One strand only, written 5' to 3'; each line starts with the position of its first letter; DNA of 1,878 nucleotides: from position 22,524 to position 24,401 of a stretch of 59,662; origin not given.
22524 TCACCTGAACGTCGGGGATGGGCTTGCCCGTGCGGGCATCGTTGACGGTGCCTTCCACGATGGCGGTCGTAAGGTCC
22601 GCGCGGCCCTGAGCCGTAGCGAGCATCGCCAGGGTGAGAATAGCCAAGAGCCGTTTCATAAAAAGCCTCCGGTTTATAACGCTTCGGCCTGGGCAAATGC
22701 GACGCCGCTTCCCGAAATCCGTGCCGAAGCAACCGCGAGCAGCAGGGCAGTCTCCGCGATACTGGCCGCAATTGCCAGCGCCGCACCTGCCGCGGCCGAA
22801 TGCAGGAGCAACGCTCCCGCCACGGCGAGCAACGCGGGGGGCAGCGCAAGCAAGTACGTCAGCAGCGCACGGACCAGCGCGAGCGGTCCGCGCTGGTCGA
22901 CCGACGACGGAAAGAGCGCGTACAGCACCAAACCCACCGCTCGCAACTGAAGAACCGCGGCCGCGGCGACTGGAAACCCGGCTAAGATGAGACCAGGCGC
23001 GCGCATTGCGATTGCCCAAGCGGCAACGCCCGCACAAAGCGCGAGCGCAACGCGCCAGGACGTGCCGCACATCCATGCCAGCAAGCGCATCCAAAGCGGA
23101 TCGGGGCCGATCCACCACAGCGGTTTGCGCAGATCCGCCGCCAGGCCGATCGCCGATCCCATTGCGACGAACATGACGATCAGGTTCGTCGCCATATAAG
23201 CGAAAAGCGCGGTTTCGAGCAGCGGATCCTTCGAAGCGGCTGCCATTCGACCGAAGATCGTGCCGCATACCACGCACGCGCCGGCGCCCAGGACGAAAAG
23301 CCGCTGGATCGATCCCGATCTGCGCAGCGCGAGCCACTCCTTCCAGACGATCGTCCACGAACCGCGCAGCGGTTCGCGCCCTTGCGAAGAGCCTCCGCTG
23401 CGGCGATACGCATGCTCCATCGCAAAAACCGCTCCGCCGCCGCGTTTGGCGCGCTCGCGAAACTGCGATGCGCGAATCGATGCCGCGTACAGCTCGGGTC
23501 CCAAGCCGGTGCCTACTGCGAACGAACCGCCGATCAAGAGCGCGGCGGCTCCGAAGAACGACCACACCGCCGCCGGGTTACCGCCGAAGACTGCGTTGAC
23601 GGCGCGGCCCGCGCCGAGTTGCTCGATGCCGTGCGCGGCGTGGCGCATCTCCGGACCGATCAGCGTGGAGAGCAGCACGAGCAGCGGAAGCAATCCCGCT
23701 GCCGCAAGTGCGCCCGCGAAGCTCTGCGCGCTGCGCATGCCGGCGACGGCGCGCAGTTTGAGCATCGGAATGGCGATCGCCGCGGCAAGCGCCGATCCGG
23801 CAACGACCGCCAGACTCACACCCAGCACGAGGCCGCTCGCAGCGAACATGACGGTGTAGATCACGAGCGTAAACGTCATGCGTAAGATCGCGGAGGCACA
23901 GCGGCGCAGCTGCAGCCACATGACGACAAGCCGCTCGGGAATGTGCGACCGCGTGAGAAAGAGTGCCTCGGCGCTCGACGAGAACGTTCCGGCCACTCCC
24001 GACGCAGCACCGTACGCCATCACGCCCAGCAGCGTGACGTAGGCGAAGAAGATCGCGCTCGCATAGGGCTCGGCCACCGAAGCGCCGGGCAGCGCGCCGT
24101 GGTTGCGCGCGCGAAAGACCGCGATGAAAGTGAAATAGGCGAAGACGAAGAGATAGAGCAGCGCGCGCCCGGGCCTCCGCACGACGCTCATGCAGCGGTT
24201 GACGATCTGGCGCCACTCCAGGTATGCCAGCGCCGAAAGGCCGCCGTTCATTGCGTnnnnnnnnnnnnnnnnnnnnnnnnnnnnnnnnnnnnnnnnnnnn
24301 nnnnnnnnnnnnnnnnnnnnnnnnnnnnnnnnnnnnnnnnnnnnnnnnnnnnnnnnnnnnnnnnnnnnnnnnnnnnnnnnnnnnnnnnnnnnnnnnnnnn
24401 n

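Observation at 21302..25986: Candidate undescribed envelope module: sensor-domain pair, LuxR regulator, ABC exporter and three secreted beta-sandwich paralogs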

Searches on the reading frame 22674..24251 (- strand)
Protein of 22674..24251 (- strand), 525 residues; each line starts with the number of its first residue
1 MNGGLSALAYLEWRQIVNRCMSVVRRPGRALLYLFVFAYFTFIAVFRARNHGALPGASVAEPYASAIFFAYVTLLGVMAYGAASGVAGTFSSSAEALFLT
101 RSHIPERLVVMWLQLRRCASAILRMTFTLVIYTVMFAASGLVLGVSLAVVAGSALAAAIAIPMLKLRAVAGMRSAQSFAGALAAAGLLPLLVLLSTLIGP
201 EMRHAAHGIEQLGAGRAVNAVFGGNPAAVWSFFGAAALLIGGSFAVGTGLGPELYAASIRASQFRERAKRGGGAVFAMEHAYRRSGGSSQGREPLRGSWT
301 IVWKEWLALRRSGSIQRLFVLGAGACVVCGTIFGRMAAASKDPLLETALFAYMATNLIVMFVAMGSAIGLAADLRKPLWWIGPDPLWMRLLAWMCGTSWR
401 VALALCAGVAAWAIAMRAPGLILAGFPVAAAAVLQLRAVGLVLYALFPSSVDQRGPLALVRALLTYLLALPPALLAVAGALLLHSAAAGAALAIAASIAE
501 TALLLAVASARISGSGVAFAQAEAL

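Call 3: search_protein_families(library=pfam, max_evalue=1, proteins=[window:22674-24251:-])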
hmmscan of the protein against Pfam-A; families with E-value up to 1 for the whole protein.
window:22674-24251:- (525 aa): 1 family
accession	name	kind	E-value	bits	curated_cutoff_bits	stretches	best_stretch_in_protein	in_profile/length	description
PF16962.11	ABC_export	-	4.1e-18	65.6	29.7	2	262-512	285-527/531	Putative ABC exporter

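Call 7: search_protein_families(library=ncbifam, max_evalue=1, proteins=[window:22674-24251:-])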
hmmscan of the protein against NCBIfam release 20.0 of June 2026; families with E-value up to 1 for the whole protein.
window:22674-24251:- (525 aa): 0 families

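Call 8: find_homologous_proteins(query=window:22674-24251:-, max_evalue=0.001)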
Query window:22674-24251:- (525 aa): 115 proteins with E <= 0.001 among 8000 candidates.
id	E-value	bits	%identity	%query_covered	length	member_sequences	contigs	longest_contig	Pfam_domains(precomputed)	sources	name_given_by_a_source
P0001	0.0e+0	1082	100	100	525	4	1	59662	PF16962.12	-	-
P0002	2.0e-268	909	85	100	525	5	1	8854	PF16962.12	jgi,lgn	-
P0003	3.9e-198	677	65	100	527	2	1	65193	PF16962.12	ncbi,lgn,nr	ncbi:MAG TPA: putative ABC exporter domain-containing protein [Candidatus Baltobacteraceae bacterium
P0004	9.3e-177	607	59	100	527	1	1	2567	PF16962.12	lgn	-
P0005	1.2e-174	600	57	100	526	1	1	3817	PF16962.12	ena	-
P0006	1.2e-174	600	57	100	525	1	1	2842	PF16962.12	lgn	-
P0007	2.4e-173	596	55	100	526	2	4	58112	PF16962.12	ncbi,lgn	-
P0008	3.5e-173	595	56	100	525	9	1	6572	PF16962.12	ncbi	-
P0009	3.5e-173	595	57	100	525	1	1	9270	PF16962.12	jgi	jgi:Putative ABC exporter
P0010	2.6e-172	592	58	100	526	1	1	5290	PF16962.12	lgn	-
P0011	6.4e-171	588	56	100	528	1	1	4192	PF16962.12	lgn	-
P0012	1.1e-170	587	56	99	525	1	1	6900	PF16962.12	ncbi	-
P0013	4.0e-168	578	55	100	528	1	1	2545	PF16962.12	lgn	-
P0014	9.1e-167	574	56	100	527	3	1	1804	PF16962.12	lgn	-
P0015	4.5e-166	572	55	100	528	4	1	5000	PF16962.12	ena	-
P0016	4.8e-166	572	55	100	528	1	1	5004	PF16962.12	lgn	-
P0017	6.7e-166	571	54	99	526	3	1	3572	PF16962.12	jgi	jgi:Putative ABC exporter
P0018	2.4e-165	569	54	100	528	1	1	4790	PF16962.12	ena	-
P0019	3.3e-164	565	53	100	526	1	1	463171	PF16962.12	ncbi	-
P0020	5.7e-164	565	55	98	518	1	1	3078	PF16962.12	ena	-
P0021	3.4e-163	562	53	100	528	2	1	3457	PF16962.12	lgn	-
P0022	3.9e-163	562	54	100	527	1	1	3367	PF16962.12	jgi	jgi:hypothetical protein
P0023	2.5e-162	559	53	100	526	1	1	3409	PF16962.12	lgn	-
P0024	3.1e-162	559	52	100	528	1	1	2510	PF16962.12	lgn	-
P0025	3.4e-162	559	53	100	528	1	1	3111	PF16962.12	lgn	-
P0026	3.8e-162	559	55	100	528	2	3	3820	PF16962.12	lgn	-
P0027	7.5e-162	558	54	100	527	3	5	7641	PF16962.12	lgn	-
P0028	1.4e-161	557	53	99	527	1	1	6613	PF16962.12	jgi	jgi:hypothetical protein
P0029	1.4e-161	557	54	99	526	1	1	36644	PF16962.12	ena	-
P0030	4.9e-161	555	53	100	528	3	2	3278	PF16962.12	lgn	-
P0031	1.2e-160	554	54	100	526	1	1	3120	PF16962.12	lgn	-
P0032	1.5e-160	553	53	100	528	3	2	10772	PF16962.12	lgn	-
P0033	3.5e-160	552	54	100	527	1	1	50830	PF16962.12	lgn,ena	-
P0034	7.5e-160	551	54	100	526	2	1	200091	PF16962.12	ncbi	-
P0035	1.1e-159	551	54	100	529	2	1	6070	PF16962.12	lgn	-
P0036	1.2e-159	550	54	100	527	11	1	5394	PF16962.12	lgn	-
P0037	1.3e-158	547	53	100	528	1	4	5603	PF16962.12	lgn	-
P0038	1.7e-158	547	54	100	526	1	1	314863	PF16962.12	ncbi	-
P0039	2.4e-158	546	52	100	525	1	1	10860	PF16962.12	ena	-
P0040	4.2e-158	545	53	100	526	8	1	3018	PF16962.12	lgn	-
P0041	5.7e-158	545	53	100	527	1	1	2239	PF16962.12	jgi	jgi:hypothetical protein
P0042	8.4e-158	544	53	100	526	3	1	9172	PF16962.12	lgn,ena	-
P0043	9.4e-158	544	53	99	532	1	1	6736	PF16962.12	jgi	jgi:hypothetical protein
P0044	1.1e-157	544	52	100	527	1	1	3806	PF16962.12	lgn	-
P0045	1.8e-157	543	53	100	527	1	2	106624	PF16962.12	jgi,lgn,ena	-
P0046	6.0e-157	542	54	100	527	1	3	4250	PF16962.12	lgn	-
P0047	1.1e-156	541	52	100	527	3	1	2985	PF16962.12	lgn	-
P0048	5.4e-156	538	53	100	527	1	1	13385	PF16962.12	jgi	jgi:Putative ABC exporter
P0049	6.9e-156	538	53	100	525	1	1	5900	PF16962.12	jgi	jgi:hypothetical protein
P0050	1.4e-155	537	52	100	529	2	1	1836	PF16962.12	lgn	-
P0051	2.2e-155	536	52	100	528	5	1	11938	PF16962.12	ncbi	-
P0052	1.1e-154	534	53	100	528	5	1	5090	PF16962.12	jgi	jgi:hypothetical protein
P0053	8.2e-153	528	52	100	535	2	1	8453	PF16962.12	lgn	-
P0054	1.4e-152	527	53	100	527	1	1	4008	PF16962.12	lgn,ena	-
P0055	3.3e-152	526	52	100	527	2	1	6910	PF16962.12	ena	-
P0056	4.7e-152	525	51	100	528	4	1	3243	PF16962.12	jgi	jgi:hypothetical protein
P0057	4.8e-152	525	50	100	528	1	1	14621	PF16962.12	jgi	jgi:hypothetical protein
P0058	6.6e-152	525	50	100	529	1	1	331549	PF16962.12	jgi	jgi:hypothetical protein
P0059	3.9e-151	522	52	100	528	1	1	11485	PF16962.12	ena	-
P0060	6.7e-151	522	54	99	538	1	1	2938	PF16962.12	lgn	-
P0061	2.3e-150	520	51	100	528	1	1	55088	PF16962.12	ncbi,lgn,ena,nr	ncbi:MAG TPA: putative ABC exporter domain-containing protein [Candidatus Baltobacteraceae bacterium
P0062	2.8e-150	520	52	99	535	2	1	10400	PF16962.12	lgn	-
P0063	3.5e-150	519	51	99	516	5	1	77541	PF16962.12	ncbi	-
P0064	7.6e-150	518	50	100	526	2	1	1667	PF16962.12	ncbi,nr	ncbi:MAG TPA: putative ABC exporter domain-containing protein [Candidatus Baltobacteraceae bacterium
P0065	1.3e-149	517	52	100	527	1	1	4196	PF16962.12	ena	-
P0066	1.8e-149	517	56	90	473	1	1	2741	PF16962.12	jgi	jgi:hypothetical protein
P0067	6.9e-149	515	53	100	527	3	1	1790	PF16962.12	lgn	-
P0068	4.3e-148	512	58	87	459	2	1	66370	PF16962.12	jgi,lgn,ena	-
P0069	1.1e-146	508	51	99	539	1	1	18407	PF16962.12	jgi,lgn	jgi:hypothetical protein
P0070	1.5e-146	507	50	100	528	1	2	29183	PF16962.12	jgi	jgi:hypothetical protein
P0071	1.6e-145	504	53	96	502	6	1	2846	PF16962.12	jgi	jgi:hypothetical protein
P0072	2.3e-145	503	50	99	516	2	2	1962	PF16962.12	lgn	-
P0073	2.3e-143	497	51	98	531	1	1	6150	PF16962.12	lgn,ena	-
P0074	1.1e-141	491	50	100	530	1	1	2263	PF16962.12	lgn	-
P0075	2.7e-141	490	49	99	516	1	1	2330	PF16962.12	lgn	-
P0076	7.8e-141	488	50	99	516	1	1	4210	PF16962.12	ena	-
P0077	1.0e-140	488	50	99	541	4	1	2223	PF16962.12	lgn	-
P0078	7.7e-140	485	49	99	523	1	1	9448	PF16962.12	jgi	jgi:hypothetical protein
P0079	1.6e-139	484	50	100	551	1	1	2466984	PF16962.12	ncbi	-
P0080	9.4e-138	478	54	89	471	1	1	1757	PF16962.12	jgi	jgi:hypothetical protein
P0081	1.1e-137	478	48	98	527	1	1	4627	PF16962.12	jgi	-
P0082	2.3e-137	477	49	99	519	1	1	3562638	PF16962.12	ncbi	-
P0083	1.6e-136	474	47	100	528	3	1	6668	PF16962.12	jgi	jgi:hypothetical protein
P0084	3.4e-136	473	50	99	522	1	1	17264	PF16962.12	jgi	jgi:hypothetical protein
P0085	7.6e-133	462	47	98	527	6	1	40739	PF16962.12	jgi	jgi:hypothetical protein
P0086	4.6e-132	459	47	98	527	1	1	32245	PF16962.12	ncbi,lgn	-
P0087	1.6e-131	458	46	98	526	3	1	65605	PF16962.12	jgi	jgi:hypothetical protein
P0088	8.2e-131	455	45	98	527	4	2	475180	PF16962.12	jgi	-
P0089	9.6e-131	455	46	98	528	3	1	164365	PF16962.12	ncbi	-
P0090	6.6e-130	452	48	100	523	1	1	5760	PF16962.12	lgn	-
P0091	7.0e-130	452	49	94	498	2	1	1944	PF16962.12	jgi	jgi:hypothetical protein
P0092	2.2e-129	451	46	98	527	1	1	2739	PF16962.12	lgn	-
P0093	3.1e-129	450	46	98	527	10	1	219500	PF16962.12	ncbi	-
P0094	1.3e-128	448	46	98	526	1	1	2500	PF16962.12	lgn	-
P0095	3.1e-127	444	45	98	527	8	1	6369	PF16962.12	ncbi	-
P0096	8.1e-127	442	46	98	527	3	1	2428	PF16962.12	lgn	-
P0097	6.5e-126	439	44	98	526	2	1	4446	PF16962.12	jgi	-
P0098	3.0e-124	434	44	98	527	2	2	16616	PF16962.12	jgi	-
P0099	2.4e-123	431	48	98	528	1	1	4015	PF16962.12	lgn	-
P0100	3.7e-123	430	46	99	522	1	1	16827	PF16962.12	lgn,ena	-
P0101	1.7e-120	421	54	76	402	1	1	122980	PF16962.12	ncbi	-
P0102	1.8e-119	418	53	76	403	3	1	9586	PF16962.12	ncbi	ncbi:MAG TPA: putative ABC exporter domain-containing protein, partial [Candidatus Baltobacteraceae 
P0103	3.7e-118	414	44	99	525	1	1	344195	PF16962.12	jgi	jgi:hypothetical protein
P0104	1.9e-117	411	44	97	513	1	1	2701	PF16962.12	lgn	-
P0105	4.4e-116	407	42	98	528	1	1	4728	PF16962.12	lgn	-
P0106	6.6e-112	393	46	99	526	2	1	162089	PF16962.12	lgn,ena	-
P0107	4.1e-111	390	56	69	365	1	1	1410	PF16962.12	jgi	jgi:hypothetical protein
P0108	1.1e-100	356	43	99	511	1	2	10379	PF16962.12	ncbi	-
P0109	9.1e-94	333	40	98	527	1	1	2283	PF16962.12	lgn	-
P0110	3.6e-92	328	46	72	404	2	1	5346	PF16962.12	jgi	-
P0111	3.5e-83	298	37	99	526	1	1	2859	PF16962.12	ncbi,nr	ncbi:MAG: hypothetical protein M3M96_01115 [Candidatus Eremiobacteraeota bacterium]|nr:hypothetical 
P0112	1.3e-73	267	37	94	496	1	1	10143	PF16962.12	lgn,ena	-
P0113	1.1e-41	161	32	70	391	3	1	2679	PF16962.12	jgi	-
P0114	1.6e-31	128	35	50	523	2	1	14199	PF16962.12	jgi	-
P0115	8.8e-25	106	36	52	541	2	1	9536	PF16962.12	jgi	jgi:hypothetical protein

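Call 11: find_related_loci(query=A2, collection=genome_contigs, flank=7000)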
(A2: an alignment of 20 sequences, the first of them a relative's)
Query A2 (525 aa) in genome_contigs; peptide patterns used: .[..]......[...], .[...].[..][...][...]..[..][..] (x = any residue, [..] = any of these).
96 stretches matched a pattern; 56 encode a relative of the query (tblastn E <= 1e-3); 55 distinct loci.
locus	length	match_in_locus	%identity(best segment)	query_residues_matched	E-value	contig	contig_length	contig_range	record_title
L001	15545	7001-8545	65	5-517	0e+0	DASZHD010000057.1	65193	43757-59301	MAG TPA_asm: Candidatus Baltobacteraceae bacterium isolate SMAG_U6566 k141_2916054, whole genome shotgun sequence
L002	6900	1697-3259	56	5-525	0e+0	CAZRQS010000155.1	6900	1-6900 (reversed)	MAG TPA_asm: uncultured bacterium isolate SRP272529_co1_33 genome assembly, contig: NODE_21474_length_6900_cov_159.90168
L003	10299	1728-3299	54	4-525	2e-167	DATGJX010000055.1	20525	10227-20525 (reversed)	MAG TPA_asm: Candidatus Baltobacteraceae bacterium isolate SMAG_U9844 k141_335001, whole genome shotgun sequence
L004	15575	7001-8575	55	1-523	3e-163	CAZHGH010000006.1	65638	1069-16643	MAG TPA_asm: uncultured bacterium isolate SRP272529_co1_161 genome assembly, contig: NODE_437_length_65638_cov_254.17525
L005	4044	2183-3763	53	1-524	2e-168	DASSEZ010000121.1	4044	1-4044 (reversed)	MAG TPA_asm: Candidatus Baltobacteraceae bacterium isolate SMAG_U991 k141_748629, whole genome shotgun sequence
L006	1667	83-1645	50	5-524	2e-173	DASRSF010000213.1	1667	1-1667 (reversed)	MAG TPA_asm: Candidatus Baltobacteraceae bacterium isolate SMAG_U5498 k141_1316941, whole genome shotgun sequence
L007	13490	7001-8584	54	1-525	9e-158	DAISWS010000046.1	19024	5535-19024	MAG TPA_asm: Candidatus Baltobacteraceae bacterium isolate CTOTU3117 NODE_398_length_19024_cov_3.660077, whole genome sh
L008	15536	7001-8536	51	4-523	5e-158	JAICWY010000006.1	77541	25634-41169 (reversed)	MAG: Candidatus Eremiobacteria bacterium isolate LS_FP_2_bin.76 k141_5155314_length_77541_cov_88.2497, whole genome shot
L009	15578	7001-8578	54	1-525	1e-156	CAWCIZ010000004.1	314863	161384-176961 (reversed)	MAG: Candidatus Eremiobacteraeota bacterium isolate MFD09603.bin.2.176 genome assembly, contig: contig_51767, whole geno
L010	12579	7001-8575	52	1-523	2e-156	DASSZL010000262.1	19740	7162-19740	MAG TPA_asm: Candidatus Baltobacteraceae bacterium isolate SMAG_U708 k141_949867, whole genome shotgun sequence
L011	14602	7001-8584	51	1-525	3e-154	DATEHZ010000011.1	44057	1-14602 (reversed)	MAG TPA_asm: Candidatus Baltobacteraceae bacterium isolate SMAG_U8824 k141_1940424, whole genome shotgun sequence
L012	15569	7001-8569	50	1-523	3e-146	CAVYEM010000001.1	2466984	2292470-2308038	MAG: Candidatus Eremiobacteraeota bacterium isolate MFD09603.bin.2.169 genome assembly, contig: contig_7185, whole genom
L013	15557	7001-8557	46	8-523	1e-130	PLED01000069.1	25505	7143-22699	MAG: Vulcanimicrobiota bacterium isolate palsa_1493 73.20111000_P1M.11_contig_5989, whole genome shotgun sequence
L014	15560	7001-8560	46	8-524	3e-130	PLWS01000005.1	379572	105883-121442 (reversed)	MAG: Vulcanimicrobiota bacterium isolate palsa_1523 73.20120700_P3D.8_contig_3029, whole genome shotgun sequence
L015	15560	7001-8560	47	8-524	5e-129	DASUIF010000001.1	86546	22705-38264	MAG TPA_asm: Candidatus Rubrimentiphilum sp. isolate SMAG_U1453 k141_1737998, whole genome shotgun sequence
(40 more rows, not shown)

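Call 26: search_solved_structures(query=A2, max_evalue=1)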
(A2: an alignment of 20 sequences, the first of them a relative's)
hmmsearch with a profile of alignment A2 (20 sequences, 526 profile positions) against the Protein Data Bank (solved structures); distinct sequences matched with E-value up to 1: 1.
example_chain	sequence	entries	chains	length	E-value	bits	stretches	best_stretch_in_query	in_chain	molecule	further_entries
2axc_A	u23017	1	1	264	0.58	11.9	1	407-460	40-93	Colicin E7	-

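Call 43: find_encoding_contigs(protein=P0001, flank=10000, max_places=1)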
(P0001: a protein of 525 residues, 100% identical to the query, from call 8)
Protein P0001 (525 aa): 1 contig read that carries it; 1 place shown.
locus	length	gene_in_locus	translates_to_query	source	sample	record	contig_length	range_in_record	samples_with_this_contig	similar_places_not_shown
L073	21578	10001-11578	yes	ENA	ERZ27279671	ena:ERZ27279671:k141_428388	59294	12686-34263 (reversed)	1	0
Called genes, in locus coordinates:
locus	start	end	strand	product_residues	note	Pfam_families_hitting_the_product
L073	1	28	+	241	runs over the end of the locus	PF00005:ABC_tran, PF02463:SMC_N (faint), PF13304:AAA_21 (faint)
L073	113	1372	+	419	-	PF00089:Trypsin, PF13365:Trypsin_2, PF00595:PDZ, PF13180:PDZ_2, PF17820:PDZ_6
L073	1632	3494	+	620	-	PF00012:HSP70, PF06723:MreB_Mbl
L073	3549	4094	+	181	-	PF01025:GrpE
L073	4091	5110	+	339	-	PF00226:DnaJ, PF01556:DnaJ_C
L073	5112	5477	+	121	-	PF00903:Glyoxalase, PF18029:Glyoxalase_6 (faint)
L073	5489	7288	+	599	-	PF00664:ABC_membrane, PF00005:ABC_tran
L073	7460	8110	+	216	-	PF00072:Response_reg, PF00196:GerE, PF08281:Sigma70_r4_2 (weak)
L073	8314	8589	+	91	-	-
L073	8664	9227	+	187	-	PF00196:GerE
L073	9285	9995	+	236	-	PF00005:ABC_tran, PF13304:AAA_21 (weak)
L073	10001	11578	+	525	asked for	PF16962:ABC_export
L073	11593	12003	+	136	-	PF13620:CarboxypepD_reg, PF13715:CarbopepD_reg_2 (weak)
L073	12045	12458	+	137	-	PF13620:CarboxypepD_reg, PF13715:CarbopepD_reg_2 (weak)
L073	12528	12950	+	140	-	PF13620:CarboxypepD_reg, PF13715:CarbopepD_reg_2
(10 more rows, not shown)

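Call 47: predict_structure(alignment_id=A7)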
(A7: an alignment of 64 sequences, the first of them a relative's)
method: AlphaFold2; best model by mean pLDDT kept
length: 525 residues; sequences in the alignment: 64
mean_pLDDT: 85.2   pTM: 0.77
mean pLDDT of the five models: 85.2, 83.9, 82.7, 82.6, 82.1
residues with pLDDT >= 90: 255; 70-90: 200; 50-70: 62; < 50: 8
segments of 3 or more residues with pLDDT < 50: 272-277
pLDDT, mean of each block of 10 residues (from residue 1): 86 89 85 80 72 66 92 94 81 85 90 85 73 58 83 92 94 96 96 87 92 93 91 95 93 86 74 49 56 76 89 88 93 92 90 88 80 76 89 93 97 95 95 95 81 67 91 94 93 97 95 75 63
secondary structure, 60 per line:
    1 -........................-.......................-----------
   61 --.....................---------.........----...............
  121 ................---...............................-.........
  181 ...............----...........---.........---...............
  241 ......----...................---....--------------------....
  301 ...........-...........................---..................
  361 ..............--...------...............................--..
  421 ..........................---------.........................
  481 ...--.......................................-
elements in order: H2-25 H27-49 H63-83 H93-101 H106-136 H140-170 H172-195 H200-210 H214-222 H226-246 H251-269 H273-276 H297-311 H313-339 H343-374 H386-416 H419-446 H456-483 H486-524

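Call 50: search_protein_families(library=padloc, max_evalue=0.01, proteins=[window:22674-24251:-])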
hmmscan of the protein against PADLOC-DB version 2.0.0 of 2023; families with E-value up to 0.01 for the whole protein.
window:22674-24251:- (525 aa): 0 families

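Call 52: fold_search(model_id=the predicted structure, library=pdb)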
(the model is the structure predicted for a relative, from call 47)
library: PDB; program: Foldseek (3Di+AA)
matches with E <= 10: 143; with E <= 0.001: 0
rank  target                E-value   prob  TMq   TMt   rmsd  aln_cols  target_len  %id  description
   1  8k1m_B                9.1e-03  1.00  0.45  0.45   8.5       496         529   15  mycobacterial efflux pump, apo state (released 2024-07-17)
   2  9rsj_A                5.6e-02  0.57  0.19  0.20  20.2       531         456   14  Cryo-EM structure of MATE transporter NorM-VC in complex with doxorubicin (released 2025-11-26)
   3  8k1n_C                9.3e-02  0.99  0.43  0.43   8.3       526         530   15  mycobacterial efflux pump, substrate-bound state (released 2024-07-17)
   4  8k1p_A                1.0e-01  0.99  0.38  0.39   9.8       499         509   14  mycobacterial efflux pump, ADP+vanadate bound state (released 2024-07-17)
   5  6z70_A                1.1e-01  0.35  0.15  0.17  22.1       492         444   14  Structure of the MATE family multidrug resistance transporter Aq_128 from Aquifex aeolicus in the outward-facing state (released 2021-12-01)
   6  6fv7_B                3.2e-01  0.28  0.17  0.20  21.5       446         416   15  Dimer structure of the MATE family multidrug resistance transporter Aq_128 from Aquifex aeolicus in the outward-facing (released 2019-03-20)
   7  8k1o_A                4.3e-01  0.90  0.38  0.38  10.1       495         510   14  mycobacterial efflux pump, AMPPNP bound state (released 2024-07-17)
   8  6w8p_A                4.7e-01  0.14  0.14  0.16  23.5       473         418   15  Structure of membrane protein with ions (released 2021-08-04)
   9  7php_A                5.1e-01  0.16  0.16  0.18  23.2       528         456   13  Structure of Multidrug and Toxin Compound Extrusion (MATE) transporter NorM by NabFab-fiducial assisted cryo-EM (released 2021-09-01)
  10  4tpj_B                5.3e-01  0.10  0.12  0.14  24.1       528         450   14  Selectivity mechanism of a bacterial homologue of the human drug peptide transporters PepT1 and PepT2 (released 2014-07-09)
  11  9l7l                  7.1e-01  0.14  0.16  0.18  21.6       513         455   14  Structure of the MATE family multidrug resistance transporter HvAACT1 from Hordeum vulgare in the outward-facing state (released 2025-08-06)
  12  6j21                  7.1e-01  0.11  0.14  0.17  28.1       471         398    8  Crystal structure of the human NK1 substance P receptor (released 2019-03-06)
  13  8ce1_B                7.7e-01  0.97  0.29  0.58   5.8       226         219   18  Cytochrome c maturation complex CcmABCD (released 2023-09-06)
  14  9vsp_A                8.0e-01  0.10  0.14  0.16  24.1       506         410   14  The DCY1020-bound structure of TMEM175 (released 2025-09-17)
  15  6nc8                  8.4e-01  0.18  0.20  0.22  20.0       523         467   12  Lipid II flippase MurJ, inward occluded conformation (released 2019-04-17)
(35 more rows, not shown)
